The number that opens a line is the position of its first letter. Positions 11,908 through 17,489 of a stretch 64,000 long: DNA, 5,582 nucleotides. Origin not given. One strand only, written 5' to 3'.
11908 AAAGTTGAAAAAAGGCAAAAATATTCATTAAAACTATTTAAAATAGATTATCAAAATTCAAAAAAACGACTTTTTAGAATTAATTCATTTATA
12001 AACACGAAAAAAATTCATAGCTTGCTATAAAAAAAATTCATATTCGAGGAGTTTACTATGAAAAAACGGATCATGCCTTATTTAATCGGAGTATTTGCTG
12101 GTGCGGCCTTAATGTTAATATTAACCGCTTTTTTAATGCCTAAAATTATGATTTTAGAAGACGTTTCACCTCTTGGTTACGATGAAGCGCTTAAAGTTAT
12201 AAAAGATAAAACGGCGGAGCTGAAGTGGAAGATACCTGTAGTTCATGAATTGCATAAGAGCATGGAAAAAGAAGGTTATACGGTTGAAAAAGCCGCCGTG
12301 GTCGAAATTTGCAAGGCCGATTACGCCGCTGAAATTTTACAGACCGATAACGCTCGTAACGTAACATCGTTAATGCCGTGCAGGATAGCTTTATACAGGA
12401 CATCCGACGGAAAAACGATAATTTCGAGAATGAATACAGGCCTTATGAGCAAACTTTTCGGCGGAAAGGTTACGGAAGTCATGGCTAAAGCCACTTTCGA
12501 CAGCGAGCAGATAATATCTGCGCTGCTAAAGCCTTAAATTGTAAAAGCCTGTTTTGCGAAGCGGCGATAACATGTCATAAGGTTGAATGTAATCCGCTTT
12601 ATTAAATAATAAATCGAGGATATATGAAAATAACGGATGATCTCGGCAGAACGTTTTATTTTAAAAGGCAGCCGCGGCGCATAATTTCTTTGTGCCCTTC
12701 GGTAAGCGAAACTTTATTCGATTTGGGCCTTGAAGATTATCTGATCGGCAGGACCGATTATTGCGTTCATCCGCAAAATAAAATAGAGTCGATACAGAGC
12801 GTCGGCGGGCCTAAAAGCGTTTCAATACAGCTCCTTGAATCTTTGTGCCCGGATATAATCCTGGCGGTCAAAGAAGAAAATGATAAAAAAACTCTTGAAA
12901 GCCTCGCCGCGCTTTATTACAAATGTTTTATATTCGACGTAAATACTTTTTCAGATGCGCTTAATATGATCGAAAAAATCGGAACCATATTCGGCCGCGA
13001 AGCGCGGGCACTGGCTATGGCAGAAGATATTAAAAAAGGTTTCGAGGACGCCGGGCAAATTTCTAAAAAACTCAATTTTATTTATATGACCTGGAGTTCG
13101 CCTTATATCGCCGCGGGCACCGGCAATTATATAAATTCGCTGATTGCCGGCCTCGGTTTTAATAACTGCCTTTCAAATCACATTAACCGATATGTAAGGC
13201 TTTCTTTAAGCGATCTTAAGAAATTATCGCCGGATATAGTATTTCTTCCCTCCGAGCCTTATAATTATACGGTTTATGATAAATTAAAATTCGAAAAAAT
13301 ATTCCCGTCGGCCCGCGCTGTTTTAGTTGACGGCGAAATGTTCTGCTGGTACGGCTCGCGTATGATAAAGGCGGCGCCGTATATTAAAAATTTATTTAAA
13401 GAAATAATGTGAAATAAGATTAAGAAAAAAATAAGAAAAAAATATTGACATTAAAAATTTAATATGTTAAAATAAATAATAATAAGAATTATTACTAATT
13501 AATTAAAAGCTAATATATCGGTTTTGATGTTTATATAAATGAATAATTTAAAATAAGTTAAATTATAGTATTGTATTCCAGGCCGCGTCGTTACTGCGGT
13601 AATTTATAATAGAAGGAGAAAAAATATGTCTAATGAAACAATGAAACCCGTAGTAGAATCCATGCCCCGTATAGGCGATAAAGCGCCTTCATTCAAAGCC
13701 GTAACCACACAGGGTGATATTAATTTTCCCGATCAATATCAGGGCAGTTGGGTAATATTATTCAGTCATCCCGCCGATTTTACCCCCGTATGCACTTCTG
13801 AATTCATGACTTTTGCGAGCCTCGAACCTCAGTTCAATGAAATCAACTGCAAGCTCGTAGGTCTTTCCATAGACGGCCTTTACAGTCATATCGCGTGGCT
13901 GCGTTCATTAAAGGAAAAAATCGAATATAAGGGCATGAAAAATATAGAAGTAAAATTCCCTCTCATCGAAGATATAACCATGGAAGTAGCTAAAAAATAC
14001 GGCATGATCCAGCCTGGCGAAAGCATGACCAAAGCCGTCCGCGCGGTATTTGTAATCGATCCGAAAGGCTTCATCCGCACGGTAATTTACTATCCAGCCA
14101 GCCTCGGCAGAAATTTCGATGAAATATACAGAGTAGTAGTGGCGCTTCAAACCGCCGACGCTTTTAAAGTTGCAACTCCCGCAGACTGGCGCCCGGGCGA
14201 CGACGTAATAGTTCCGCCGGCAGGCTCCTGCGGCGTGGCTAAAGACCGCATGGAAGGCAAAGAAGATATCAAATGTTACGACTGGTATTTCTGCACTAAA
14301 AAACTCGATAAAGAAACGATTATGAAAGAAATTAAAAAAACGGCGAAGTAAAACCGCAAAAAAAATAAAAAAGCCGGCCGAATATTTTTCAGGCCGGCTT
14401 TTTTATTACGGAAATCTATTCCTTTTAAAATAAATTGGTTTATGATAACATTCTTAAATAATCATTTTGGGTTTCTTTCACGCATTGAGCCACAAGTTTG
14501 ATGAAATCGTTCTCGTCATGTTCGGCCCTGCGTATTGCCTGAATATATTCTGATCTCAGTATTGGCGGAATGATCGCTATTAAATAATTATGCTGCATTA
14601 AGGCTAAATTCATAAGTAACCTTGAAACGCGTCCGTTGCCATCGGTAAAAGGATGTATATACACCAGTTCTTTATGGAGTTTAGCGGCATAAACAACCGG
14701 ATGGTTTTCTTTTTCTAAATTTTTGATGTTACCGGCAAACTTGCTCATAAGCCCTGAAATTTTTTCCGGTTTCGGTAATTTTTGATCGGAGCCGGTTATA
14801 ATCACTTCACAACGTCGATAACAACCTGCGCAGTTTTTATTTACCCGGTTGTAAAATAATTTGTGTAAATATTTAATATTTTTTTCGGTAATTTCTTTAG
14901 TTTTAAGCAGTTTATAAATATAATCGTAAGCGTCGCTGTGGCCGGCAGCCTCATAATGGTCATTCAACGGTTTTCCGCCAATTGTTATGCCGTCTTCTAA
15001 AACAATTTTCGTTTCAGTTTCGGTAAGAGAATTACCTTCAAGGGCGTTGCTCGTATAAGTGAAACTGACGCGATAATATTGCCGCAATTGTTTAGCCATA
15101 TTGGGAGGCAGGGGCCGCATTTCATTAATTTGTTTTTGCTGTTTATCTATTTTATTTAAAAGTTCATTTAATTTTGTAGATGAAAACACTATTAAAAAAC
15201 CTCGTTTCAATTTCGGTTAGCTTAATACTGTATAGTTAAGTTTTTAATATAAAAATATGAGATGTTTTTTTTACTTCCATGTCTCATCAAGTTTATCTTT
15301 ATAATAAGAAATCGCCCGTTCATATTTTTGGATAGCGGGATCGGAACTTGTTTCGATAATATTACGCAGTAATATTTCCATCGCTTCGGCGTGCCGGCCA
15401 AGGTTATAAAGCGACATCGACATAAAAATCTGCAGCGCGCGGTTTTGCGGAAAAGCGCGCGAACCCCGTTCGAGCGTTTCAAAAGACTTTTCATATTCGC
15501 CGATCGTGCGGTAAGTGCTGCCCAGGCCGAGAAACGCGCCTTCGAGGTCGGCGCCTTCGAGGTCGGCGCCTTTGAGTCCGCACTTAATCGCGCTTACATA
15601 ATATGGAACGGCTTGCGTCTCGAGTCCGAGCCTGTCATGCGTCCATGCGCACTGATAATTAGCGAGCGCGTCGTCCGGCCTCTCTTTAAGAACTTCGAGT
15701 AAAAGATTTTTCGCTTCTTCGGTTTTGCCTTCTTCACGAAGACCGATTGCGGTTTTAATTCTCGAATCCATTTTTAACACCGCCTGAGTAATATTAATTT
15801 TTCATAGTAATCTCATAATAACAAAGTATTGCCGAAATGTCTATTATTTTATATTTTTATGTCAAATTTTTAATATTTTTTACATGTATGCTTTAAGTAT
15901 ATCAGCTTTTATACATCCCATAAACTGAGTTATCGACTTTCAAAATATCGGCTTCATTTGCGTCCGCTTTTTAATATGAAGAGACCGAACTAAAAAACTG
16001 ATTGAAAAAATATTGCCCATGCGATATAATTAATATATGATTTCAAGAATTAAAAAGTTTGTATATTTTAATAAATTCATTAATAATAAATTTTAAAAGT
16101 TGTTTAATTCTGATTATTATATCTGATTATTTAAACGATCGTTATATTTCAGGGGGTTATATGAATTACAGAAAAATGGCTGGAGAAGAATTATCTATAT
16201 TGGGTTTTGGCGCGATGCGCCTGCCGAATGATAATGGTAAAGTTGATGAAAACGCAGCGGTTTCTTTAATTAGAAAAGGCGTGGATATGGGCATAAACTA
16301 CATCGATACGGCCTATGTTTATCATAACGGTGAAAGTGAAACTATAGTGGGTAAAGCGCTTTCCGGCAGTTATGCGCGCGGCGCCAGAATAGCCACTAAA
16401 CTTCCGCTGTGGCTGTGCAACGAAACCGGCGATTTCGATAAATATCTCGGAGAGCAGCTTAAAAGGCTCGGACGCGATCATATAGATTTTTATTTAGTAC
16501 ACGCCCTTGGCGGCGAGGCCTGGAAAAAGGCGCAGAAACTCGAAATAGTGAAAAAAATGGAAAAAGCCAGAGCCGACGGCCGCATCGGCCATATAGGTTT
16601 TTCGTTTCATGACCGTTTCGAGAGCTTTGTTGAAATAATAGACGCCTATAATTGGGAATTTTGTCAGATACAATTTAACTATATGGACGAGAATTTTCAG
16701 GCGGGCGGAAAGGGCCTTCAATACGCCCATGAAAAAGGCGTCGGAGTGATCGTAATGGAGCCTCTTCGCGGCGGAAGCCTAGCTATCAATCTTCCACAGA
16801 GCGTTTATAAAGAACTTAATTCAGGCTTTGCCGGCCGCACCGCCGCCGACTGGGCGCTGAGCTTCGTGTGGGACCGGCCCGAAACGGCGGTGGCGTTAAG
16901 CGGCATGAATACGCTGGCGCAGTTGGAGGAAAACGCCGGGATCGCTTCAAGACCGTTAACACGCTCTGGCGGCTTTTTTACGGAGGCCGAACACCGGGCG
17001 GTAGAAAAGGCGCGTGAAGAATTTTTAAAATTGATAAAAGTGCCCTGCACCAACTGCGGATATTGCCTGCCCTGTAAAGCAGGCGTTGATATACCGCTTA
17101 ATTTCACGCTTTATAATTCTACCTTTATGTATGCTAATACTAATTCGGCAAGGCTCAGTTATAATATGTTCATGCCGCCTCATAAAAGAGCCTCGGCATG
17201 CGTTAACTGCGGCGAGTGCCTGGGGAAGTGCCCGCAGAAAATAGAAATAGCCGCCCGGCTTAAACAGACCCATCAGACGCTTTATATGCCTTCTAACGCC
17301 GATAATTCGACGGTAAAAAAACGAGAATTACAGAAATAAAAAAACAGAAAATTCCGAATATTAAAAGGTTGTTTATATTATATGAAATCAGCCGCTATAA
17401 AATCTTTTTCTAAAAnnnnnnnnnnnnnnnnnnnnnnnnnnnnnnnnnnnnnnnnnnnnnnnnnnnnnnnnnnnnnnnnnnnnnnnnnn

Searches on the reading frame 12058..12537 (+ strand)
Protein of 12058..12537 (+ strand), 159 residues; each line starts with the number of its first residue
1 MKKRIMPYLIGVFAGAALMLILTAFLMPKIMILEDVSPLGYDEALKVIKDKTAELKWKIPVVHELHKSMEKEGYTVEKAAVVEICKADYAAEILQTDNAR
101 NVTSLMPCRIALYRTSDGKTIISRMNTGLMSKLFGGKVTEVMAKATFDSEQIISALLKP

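Call 48: search_protein_families(library=pfam, proteins=[window:12058-12537:+], max_evalue=0.00001)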
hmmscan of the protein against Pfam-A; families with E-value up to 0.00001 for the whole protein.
window:12058-12537:+ (159 aa): 1 family
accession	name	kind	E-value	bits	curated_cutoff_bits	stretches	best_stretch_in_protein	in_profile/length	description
PF03625.19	DUF302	-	1.3e-09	38.2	23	1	66-126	4-62/63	Domain of unknown function DUF302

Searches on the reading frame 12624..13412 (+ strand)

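Call 48: search_protein_families(library=pfam, proteins=[window:12624-13412:+], max_evalue=0.00001)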
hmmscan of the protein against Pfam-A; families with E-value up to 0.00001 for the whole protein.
window:12624-13412:+ (262 aa): 1 family
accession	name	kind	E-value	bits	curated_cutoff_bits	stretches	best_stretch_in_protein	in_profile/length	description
PF01497.23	Peripla_BP_2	-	7.6e-25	88.1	27.5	1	20-222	1-212/235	Periplasmic binding protein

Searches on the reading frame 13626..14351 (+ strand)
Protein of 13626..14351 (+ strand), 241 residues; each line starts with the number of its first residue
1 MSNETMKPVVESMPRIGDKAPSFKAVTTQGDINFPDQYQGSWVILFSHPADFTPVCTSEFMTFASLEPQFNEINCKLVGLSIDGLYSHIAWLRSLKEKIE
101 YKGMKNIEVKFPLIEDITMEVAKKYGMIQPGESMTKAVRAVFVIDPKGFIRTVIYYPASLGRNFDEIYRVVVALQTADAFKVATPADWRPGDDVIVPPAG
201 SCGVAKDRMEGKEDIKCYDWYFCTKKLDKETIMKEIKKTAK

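Call 48: search_protein_families(library=pfam, proteins=[window:13626-14351:+], max_evalue=0.00001)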
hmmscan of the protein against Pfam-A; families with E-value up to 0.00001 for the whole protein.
window:13626-14351:+ (241 aa): 3 families
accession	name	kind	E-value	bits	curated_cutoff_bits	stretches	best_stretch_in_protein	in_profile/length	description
PF00578.27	AhpC-TSA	-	6.3e-31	107.3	26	1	16-152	1-123/124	AhpC/TSA family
PF08534.16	Redoxin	-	5.3e-12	46.2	26.6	1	17-158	3-136/148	Redoxin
PF10417.14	1-cysPrx_C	-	6.1e-12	45.8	21.1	1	173-201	1-30/41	C-terminal domain of 1-Cys peroxiredoxin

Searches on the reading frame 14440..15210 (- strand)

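Call 48: search_protein_families(library=pfam, proteins=[window:14440-15210:-], max_evalue=0.00001)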
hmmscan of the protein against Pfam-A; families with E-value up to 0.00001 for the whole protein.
window:14440-15210:- (256 aa): 1 family
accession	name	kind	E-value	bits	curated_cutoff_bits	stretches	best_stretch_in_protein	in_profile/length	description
PF02661.23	Fic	-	5.7e-20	72.4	24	1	107-204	2-93/93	Fic/DOC family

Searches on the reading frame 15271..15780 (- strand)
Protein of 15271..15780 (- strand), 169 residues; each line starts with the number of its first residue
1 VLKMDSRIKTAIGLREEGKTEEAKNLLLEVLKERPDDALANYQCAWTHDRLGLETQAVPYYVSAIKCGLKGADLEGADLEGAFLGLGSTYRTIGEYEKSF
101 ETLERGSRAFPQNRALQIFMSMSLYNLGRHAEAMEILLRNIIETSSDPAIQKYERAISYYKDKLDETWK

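Call 48: search_protein_families(library=pfam, proteins=[window:15271-15780:-], max_evalue=0.00001)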
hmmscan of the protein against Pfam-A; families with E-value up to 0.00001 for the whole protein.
window:15271-15780:- (169 aa): 8 families
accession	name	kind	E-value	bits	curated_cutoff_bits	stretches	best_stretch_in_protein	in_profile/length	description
PF12688.13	TPR_5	-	6.6e-14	52.6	24.2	1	40-164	3-119/119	Tetratrico peptide repeat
PF13181.12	TPR_8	-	2.4e-10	40.1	25.7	0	83-112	4-33/34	Tetratricopeptide repeat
PF14559.12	TPR_19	-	5.8e-10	39.8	25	0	14-57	1-44/68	Tetratricopeptide repeat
PF13428.12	TPR_14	-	1.2e-09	38.4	23.5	0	82-119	3-40/44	Tetratricopeptide repeat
PF07719.23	TPR_2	-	8.4e-09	35.3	27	0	11-37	8-34/34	Tetratricopeptide repeat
PF13432.12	TPR_16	-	1.4e-08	35.4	32.7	0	11-63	4-56/65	Tetratricopeptide repeat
PF13174.12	TPR_6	-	2e-08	34.8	26.3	0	9-36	5-32/33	Tetratricopeptide repeat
PF13176.12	TPR_7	-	1.6e-07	31.3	27.9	0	82-105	1-24/36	Tetratricopeptide repeat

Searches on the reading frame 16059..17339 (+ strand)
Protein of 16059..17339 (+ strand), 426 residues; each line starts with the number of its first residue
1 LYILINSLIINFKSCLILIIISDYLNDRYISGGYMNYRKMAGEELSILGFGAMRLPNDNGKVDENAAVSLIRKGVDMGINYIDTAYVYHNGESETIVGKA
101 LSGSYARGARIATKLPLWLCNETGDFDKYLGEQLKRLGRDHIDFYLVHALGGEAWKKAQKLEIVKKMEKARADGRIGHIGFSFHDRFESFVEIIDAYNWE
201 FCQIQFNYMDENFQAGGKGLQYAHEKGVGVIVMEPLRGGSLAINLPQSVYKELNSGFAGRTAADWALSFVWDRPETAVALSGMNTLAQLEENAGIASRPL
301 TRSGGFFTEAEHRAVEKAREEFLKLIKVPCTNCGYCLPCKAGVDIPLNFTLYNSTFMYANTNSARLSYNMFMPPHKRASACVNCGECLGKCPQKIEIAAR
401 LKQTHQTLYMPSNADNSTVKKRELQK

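Call 48: search_protein_families(library=pfam, proteins=[window:16059-17339:+], max_evalue=0.00001)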
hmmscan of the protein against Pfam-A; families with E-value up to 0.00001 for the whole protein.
window:16059-17339:+ (426 aa): 3 families
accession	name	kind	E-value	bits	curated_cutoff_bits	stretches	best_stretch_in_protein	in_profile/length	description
PF00248.27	Aldo_ket_red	-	5.2e-37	127.9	24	1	48-302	2-280/291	Aldo/keto reductase family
PF13187.11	Fer4_9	-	9.2e-08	32.4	27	1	330-394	2-50/52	4Fe-4S dicluster domain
PF13534.11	Fer4_17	-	5.7e-06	27.2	22.2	0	330-395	2-60/61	4Fe-4S dicluster domain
